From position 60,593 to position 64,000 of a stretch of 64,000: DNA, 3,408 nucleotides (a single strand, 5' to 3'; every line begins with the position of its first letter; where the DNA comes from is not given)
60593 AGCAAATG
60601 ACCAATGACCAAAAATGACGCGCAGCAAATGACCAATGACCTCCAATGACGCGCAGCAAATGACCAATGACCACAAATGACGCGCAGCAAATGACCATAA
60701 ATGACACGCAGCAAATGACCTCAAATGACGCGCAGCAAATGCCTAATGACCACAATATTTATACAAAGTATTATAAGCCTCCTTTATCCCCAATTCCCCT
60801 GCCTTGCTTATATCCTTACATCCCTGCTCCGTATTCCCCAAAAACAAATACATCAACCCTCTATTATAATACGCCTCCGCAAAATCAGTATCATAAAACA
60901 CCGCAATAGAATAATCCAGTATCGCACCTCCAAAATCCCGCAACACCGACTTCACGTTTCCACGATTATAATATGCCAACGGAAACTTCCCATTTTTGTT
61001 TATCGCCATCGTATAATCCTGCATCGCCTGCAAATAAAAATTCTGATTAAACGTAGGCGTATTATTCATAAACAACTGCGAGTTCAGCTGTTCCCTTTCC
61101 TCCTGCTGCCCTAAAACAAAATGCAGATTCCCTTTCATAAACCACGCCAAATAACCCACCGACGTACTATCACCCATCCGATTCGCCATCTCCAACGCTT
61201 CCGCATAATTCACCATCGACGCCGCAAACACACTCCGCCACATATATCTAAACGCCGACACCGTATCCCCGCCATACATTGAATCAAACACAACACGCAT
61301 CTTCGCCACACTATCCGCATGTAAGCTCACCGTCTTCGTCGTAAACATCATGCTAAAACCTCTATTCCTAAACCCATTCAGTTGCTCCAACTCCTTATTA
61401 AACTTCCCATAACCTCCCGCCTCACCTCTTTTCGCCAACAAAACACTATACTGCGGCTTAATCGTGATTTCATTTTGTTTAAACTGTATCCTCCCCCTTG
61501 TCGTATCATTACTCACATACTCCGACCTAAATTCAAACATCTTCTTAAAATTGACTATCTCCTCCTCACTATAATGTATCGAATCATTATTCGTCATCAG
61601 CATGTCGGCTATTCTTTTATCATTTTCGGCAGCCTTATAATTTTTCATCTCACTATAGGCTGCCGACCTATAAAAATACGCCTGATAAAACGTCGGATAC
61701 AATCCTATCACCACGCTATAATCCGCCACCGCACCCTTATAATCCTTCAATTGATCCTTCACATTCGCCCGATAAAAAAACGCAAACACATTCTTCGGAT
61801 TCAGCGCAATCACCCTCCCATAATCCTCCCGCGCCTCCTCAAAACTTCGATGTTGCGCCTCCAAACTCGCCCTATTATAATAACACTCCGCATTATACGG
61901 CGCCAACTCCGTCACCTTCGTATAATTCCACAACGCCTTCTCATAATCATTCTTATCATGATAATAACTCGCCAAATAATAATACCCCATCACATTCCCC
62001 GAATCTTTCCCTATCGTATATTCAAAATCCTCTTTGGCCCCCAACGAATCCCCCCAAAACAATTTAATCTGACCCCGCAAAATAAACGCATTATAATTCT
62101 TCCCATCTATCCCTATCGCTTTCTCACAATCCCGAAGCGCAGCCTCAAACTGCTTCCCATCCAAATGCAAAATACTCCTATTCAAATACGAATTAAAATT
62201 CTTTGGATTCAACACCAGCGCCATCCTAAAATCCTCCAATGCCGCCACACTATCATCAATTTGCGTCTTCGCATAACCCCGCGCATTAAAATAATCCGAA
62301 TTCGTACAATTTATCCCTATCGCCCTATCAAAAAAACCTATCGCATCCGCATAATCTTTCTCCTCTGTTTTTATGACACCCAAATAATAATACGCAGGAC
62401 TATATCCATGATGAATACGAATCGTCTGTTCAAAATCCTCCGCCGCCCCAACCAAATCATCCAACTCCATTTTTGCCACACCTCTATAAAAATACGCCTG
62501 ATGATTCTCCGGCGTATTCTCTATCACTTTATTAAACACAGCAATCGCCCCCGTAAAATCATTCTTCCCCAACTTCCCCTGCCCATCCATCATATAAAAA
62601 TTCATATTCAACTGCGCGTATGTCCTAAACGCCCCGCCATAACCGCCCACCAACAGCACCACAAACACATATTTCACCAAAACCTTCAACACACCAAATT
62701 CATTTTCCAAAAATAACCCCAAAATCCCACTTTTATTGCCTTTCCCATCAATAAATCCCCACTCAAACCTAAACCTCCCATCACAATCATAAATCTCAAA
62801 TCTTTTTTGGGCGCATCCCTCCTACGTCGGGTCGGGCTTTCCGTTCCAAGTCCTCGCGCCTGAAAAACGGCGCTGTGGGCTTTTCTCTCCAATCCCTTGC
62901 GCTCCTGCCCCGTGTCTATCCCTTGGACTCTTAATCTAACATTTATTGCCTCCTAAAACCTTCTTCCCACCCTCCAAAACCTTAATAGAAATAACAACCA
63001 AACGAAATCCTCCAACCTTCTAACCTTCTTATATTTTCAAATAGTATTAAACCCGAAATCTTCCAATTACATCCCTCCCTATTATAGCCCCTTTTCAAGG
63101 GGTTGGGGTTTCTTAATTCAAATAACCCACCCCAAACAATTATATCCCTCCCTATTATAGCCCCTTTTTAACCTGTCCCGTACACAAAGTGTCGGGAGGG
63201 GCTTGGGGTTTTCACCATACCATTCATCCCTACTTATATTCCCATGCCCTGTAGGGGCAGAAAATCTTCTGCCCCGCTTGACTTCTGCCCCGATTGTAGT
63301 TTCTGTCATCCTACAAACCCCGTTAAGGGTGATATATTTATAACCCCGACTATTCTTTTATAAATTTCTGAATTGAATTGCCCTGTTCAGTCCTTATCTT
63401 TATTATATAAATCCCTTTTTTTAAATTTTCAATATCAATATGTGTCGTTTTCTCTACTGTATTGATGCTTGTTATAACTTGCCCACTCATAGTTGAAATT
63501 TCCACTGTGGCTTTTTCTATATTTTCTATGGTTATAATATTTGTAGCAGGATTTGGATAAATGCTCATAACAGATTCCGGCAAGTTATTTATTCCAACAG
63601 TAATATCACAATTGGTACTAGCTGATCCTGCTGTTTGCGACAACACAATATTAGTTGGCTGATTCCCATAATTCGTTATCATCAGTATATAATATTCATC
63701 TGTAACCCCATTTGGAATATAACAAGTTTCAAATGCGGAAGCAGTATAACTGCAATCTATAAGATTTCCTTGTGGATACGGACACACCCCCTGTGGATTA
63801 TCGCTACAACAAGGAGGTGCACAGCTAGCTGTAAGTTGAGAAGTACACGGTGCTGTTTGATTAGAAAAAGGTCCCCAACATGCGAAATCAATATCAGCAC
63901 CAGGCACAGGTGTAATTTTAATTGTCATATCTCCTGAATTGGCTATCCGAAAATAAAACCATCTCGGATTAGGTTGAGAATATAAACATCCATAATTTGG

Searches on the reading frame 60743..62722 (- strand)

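Call 8: search_protein_families(library=pfam, proteins=[window:60743-62722:-], max_evalue=0.01)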
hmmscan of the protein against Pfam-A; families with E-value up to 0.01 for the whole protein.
window:60743-62722:- (659 aa): 14 families
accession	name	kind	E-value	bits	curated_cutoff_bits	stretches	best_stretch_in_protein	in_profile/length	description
PF00515.34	TPR_1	-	1.7e-35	119.8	27.8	2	278-311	1-34/34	Tetratricopeptide repeat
PF13431.12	TPR_17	-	1.4e-33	112.7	24.4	0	267-298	2-33/34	Tetratricopeptide repeat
PF07719.23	TPR_2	-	1.8e-31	106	27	1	278-311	1-34/34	Tetratricopeptide repeat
PF13414.12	TPR_11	-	4e-28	97.3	26.8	3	254-285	4-35/42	TPR repeat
PF13432.12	TPR_16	-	4.8e-27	94.5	32.7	2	48-102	5-59/65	Tetratricopeptide repeat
PF13371.12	TPR_9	-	3.9e-19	68.9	35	1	254-311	5-62/73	Tetratricopeptide repeat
PF13181.12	TPR_8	-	3.6e-17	61.4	25.7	0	615-641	1-27/34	Tetratricopeptide repeat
PF14559.12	TPR_19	-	8.9e-12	45.6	25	0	86-137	3-54/68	Tetratricopeptide repeat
PF13174.12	TPR_6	-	1.2e-09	38.6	26.3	0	314-344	2-32/33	Tetratricopeptide repeat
PF13428.12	TPR_14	-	1.5e-09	38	23.5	0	279-320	2-43/44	Tetratricopeptide repeat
PF01239.28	PPTA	-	3.9e-09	36.1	29.5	0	59-81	4-26/32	Protein prenyltransferase alpha subunit repeat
PF23914.1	TPR_CcmH_CycH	-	2.7e-08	34.2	42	1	239-341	45-150/158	Cytochrome c-type biogenesis protein H TPR domain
PF13424.12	TPR_12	-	3e-05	24.6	30.1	0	247-307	6-74/77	Tetratricopeptide repeat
PF25062.1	ARM_TT21_N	-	0.00013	22.2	40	0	241-363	97-219/222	Tetratricopeptide repeat protein 21 N-terminal ARM repeat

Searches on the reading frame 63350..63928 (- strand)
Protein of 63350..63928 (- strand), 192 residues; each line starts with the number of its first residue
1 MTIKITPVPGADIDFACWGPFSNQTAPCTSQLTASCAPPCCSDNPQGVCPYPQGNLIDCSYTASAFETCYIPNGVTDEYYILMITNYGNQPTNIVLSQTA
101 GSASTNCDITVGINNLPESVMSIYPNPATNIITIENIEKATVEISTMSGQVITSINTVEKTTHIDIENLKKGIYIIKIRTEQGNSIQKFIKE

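Call 63: search_protein_families(library=pfam, proteins=[window:63350-63928:-], max_evalue=0.01)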
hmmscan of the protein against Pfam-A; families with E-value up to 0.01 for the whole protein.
window:63350-63928:- (192 aa): 1 family
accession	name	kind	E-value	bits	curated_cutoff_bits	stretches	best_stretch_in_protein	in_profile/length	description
PF18962.6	Por_Secre_tail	-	2.7e-15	56.8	27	1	123-190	1-74/75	Secretion system C-terminal sorting domain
